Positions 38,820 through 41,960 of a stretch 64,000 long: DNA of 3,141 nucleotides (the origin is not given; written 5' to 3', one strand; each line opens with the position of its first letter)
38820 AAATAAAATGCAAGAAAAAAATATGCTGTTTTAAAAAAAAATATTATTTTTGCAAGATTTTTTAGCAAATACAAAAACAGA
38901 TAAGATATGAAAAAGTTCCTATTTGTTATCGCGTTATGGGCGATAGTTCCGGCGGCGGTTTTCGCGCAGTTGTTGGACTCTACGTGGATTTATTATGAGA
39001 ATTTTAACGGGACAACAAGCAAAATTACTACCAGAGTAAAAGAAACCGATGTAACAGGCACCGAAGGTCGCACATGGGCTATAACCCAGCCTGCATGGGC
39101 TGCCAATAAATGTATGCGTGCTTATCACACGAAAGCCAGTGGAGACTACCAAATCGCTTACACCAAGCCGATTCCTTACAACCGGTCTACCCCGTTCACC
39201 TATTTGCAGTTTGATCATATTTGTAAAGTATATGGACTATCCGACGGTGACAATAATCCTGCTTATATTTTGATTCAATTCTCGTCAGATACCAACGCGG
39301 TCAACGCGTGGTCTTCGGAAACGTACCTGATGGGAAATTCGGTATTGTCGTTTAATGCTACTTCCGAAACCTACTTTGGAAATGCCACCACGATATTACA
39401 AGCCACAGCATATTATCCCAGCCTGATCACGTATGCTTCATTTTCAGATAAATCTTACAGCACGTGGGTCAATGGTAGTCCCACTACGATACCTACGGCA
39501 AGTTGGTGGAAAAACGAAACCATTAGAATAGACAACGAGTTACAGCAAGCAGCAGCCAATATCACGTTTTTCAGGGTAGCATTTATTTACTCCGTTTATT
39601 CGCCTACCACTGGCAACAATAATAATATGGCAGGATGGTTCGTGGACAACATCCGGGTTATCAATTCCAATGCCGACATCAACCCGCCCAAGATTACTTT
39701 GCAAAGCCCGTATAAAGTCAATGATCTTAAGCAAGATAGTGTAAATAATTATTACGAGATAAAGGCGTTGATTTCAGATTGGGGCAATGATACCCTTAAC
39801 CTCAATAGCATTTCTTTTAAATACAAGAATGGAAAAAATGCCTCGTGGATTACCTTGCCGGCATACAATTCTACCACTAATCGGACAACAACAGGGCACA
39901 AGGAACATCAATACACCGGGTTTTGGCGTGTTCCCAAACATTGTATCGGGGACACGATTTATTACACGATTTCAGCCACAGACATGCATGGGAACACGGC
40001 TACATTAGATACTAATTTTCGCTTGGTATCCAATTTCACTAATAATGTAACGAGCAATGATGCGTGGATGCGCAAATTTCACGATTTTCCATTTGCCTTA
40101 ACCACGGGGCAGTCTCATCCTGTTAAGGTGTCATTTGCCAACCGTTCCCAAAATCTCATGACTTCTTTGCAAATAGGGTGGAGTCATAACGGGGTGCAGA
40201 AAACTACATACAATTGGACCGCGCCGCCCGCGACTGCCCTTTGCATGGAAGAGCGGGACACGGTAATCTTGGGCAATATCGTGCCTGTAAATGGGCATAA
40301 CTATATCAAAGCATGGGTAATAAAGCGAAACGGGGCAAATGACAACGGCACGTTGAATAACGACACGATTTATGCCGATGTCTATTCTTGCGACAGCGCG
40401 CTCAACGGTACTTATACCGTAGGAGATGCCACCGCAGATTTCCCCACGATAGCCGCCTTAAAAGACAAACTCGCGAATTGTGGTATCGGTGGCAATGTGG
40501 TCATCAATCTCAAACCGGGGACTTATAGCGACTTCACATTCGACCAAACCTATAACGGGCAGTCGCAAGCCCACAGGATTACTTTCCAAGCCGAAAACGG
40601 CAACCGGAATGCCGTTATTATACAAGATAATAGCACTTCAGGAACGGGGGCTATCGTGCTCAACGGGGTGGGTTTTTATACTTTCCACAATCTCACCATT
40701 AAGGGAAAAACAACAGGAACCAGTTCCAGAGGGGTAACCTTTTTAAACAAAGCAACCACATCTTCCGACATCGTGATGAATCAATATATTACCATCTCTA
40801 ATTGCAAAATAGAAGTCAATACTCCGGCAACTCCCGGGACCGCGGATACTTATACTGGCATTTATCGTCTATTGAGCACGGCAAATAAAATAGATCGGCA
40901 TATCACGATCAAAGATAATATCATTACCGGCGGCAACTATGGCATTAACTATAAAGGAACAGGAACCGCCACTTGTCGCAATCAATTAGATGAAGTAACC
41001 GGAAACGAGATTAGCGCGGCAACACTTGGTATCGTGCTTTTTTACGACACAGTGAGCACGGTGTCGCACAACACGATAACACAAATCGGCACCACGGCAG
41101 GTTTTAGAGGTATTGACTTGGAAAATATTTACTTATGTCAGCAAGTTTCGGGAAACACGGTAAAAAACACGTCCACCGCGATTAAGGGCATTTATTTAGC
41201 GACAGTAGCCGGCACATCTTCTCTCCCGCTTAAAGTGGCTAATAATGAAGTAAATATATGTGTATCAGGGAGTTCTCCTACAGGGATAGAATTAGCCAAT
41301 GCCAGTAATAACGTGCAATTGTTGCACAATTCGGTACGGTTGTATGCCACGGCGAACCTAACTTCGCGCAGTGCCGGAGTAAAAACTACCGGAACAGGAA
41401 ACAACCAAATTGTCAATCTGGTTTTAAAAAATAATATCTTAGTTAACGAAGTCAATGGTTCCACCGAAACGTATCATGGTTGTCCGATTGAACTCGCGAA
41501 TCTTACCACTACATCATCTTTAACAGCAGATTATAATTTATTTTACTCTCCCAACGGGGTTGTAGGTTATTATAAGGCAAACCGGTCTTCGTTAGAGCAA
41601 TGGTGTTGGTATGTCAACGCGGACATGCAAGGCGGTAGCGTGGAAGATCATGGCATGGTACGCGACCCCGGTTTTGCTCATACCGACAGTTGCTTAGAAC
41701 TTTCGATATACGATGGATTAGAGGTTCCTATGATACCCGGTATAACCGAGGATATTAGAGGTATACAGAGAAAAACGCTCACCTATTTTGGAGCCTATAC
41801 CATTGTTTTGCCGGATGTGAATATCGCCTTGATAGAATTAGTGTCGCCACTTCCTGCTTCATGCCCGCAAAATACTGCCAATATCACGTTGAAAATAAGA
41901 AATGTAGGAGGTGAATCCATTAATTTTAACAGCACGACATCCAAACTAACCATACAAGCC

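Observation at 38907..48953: A 10-kb single ORF encodes a 3,348-aa mosaic T9SS-secreted giant protein with no recognisable catalytic core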

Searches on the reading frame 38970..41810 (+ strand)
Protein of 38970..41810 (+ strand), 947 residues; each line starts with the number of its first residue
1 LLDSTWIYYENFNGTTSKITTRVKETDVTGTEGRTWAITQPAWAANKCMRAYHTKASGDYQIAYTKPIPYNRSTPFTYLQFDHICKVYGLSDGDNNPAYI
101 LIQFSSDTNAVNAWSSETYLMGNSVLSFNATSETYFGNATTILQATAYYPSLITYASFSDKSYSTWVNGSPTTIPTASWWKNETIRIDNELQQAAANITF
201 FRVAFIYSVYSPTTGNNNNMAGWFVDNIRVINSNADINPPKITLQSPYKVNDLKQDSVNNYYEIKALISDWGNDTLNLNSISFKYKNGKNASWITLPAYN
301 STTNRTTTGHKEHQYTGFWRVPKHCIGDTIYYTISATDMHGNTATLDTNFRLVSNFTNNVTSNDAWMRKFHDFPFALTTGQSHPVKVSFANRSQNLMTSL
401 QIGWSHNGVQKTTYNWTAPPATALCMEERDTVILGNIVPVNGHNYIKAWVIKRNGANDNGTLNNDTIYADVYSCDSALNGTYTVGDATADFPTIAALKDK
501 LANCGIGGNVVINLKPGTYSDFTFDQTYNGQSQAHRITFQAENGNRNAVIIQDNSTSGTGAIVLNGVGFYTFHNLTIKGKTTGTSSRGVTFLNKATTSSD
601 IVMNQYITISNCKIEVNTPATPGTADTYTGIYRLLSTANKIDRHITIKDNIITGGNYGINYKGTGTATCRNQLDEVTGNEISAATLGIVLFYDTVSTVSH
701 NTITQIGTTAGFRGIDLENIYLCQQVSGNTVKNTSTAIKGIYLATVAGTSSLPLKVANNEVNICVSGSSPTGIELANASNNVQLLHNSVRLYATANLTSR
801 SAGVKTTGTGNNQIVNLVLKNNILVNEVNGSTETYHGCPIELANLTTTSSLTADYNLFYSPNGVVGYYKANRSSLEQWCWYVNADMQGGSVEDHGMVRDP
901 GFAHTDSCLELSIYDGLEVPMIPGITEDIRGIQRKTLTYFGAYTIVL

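Call 47: predict_structure(alignment_id=A4)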
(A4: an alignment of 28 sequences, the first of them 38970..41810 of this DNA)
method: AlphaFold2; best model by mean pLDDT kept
length: 947 residues; sequences in the alignment: 28
mean_pLDDT: 81.6   pTM: 0.65
mean pLDDT of the five models: 81.6, 80.9, 80.8, 79.2, 78.5
residues with pLDDT >= 90: 394; 70-90: 350; 50-70: 132; < 50: 71
segments of 3 or more residues with pLDDT < 50: 24-33, 42-48, 90-94, 122-131, 138-154, 212-218, 249-257, 305-308
pLDDT, mean of each block of 10 residues (from residue 1): 80 73 46 54 48 67 86 87 71 60 82 68 41 49 35 54 67 73 84 84 78 49 84 85 69 51 84 78 85 80 51 80 79 88 85 62 84 89 94 88 96 93 84 95 94 81 82 94 97 96 95 98 93 96 97 92 95 98 92 69 87 95 85 79 94 97 79 93 96 91 91 93 92 89 88 94 89 86 95 88 85 81 92 74 67 92 86 89 69 89 86 91 94 93 83
secondary structure, 60 per line:
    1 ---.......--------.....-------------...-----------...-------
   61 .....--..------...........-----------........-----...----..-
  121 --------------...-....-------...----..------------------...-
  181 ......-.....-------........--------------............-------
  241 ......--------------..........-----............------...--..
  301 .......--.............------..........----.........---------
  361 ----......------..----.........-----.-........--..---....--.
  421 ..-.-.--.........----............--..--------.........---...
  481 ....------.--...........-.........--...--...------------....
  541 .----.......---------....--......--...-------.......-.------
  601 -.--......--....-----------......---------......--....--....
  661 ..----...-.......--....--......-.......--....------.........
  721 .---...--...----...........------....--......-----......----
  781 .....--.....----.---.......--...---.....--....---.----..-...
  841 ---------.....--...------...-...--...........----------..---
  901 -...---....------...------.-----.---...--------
elements in order (helices of 4 or more, strands of 3 or more residues): E4-10 E19-23 E37-39 E51-53 E61-65 E76-86 E98-105 E135-137 H139-142 E181-186 H188-192 E200-207 E222-233 E241-246 E261-270 E276-287 E294-296 E299-307 E310-322 E329-338 E343-351 E365-370 E383-391 E399-406 E414-417 E429-437 E442-453 E466-474 E478-484 H494-504 E506-514 E517-519 E522-524 E537-541 E549-552 E562-565 E568-573 E576-578 E586-592 E605-610 E613-616 E628-633 E643-648 E651-654 E657-662 E671-677 E680-683 E686-691 E693-699 E702-705 E712-721 E725-727 E730-732 E737-747 E754-757 E760-765 E771-776 E781-785 E788-792 E801-807 E816-820 E823-826 E838-840 E850-854 E857-859 E866-868 E870-872 H875-885 E902-904 E908-911 E918-920 E937-939

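Call 50: fold_search(model_id=the predicted structure, library=pdb)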
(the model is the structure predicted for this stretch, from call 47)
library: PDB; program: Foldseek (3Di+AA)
matches with E <= 10: 1637; with E <= 0.001: 45
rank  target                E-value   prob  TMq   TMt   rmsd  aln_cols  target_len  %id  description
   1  6k0v_A                8.9e-07  1.00  0.21  0.31  24.9       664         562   13  Catalytic domain of GH87 alpha-1,3-glucanase D1069A in complex with tetrasaccharides (released 2019-12-25)
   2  4m4r_A                5.9e-06  1.00  0.14  0.23  40.9       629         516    8  Epha4 ectodomain complex with ephrin a5 (released 2013-10-30)
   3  4bkf_A                8.7e-06  1.00  0.14  0.24  35.7       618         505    7  crystal structure of the human EphA4 ectodomain in complex with human ephrinB3 (released 2013-07-03)
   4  7s7k_A                1.3e-05  1.00  0.13  0.22  35.0       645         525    7  Crystal structure of the EphB2 extracellular domain (released 2021-10-27)
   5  2v5y                  2.0e-05  1.00  0.11  0.17  25.4       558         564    8  Crystal structure of the receptor protein tyrosine phosphatase mu ectodomain (released 2007-09-11)
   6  4bk4_A                2.1e-05  1.00  0.13  0.22  35.9       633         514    8  crystal structure of the human EphA4 ectodomain (released 2013-07-03)
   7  2x11_A                3.6e-05  1.00  0.14  0.26  34.7       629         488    6  Crystal structure of the complete EphA2 ectodomain in complex with ephrin A5 receptor binding domain (released 2010-03-16)
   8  5b4x_A                4.6e-05  1.00  0.14  0.17  20.1       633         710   11  Crystal structure of the ApoER2 ectodomain in complex with the Reelin R56 fragment (released 2017-04-26)
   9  4ll4_C                5.1e-05  1.00  0.09  0.24  18.4       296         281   10  The structure of the TRX and TXNIP complex (released 2014-02-05)
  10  4kkq_A                9.6e-05  1.00  0.08  0.28  17.7       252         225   12  Crystal structure of Vibrio cholerae RbmA (crystal form 1) (released 2013-05-22)
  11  1nug_B                1.5e-04  1.00  0.10  0.12  11.8       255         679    9  Role of Calcium Ions in the Activation and Activity of the Transglutaminase 3 Enzyme (2 calciums, 1 Mg, inactive form) (released 2003-04-22)
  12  4kkq_B                1.9e-04  1.00  0.08  0.28  17.7       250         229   12  Crystal structure of Vibrio cholerae RbmA (crystal form 1) (released 2013-05-22)
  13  5b4x_C                2.0e-04  0.99  0.12  0.15  20.9       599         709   10  Crystal structure of the ApoER2 ectodomain in complex with the Reelin R56 fragment (released 2017-04-26)
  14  6za2_A                2.1e-04  1.00  0.10  0.09  26.9       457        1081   12  Crystal structure of dimeric latent PorU from Porphyromonas gingivalis (released 2021-09-29)
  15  8csw                  2.2e-04  1.00  0.11  0.14  12.4       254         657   13  Local refinement of protein 4.2 in Class 2 of erythrocyte ankyrin-1 complex (released 2022-07-20)
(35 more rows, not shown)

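Call 52: search_protein_families(library=ncbifam, alignment_id=A4, max_evalue=0.1)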
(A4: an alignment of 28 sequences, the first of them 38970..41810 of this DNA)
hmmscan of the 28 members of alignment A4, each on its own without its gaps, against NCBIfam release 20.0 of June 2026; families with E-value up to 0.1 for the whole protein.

A. member 1, window:38970-41810:+ (947 aa): 0 families

B. families by the number of members that match (of 28 scanned): 6 families
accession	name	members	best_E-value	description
NF038080.1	PG_bind_siph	4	0.026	peptidoglycan-binding protein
NF038112.1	myxo_dep_M36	3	1e-08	myxosortase-dependent M36 family metallopeptidase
TIGR03804.1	para_beta_helix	3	0.0011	parallel beta-helix repeat protein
NF041518.1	choice_anch_Q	3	0.0015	choice-of-anchor Q domain-containing protein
NF038111.1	rhom_dep_M36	1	5e-06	rhombosortase-dependent M36 family metallopeptidase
NF007917.1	PRK10632.1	1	0.027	HTH-type transcriptional activator AaeR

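Call 69: search_solved_structures(query=A4, max_evalue=10)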
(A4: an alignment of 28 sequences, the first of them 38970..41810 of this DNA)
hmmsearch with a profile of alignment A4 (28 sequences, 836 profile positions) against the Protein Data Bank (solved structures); distinct sequences matched with E-value up to 10: 5.
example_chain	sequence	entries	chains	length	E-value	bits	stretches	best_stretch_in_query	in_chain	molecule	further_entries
3zpp_A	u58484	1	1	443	3.7e-08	34.9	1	469-721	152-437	CELL WALL SURFACE ANCHOR FAMILY PROTEIN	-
7o0y_A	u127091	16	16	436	7.8e-05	23.9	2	537-674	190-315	Probable ABC transporter binding protein NosD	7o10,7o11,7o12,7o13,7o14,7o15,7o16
3vmv_A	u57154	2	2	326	0.00065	20.9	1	467-598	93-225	Pectate lyase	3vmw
2hqo_A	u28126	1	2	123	1.9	9.4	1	405-466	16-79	Putative TRANSCRIPTIONAL REGULATOR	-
7bcv_A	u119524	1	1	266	2.9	8.8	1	387-433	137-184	Linocin-M18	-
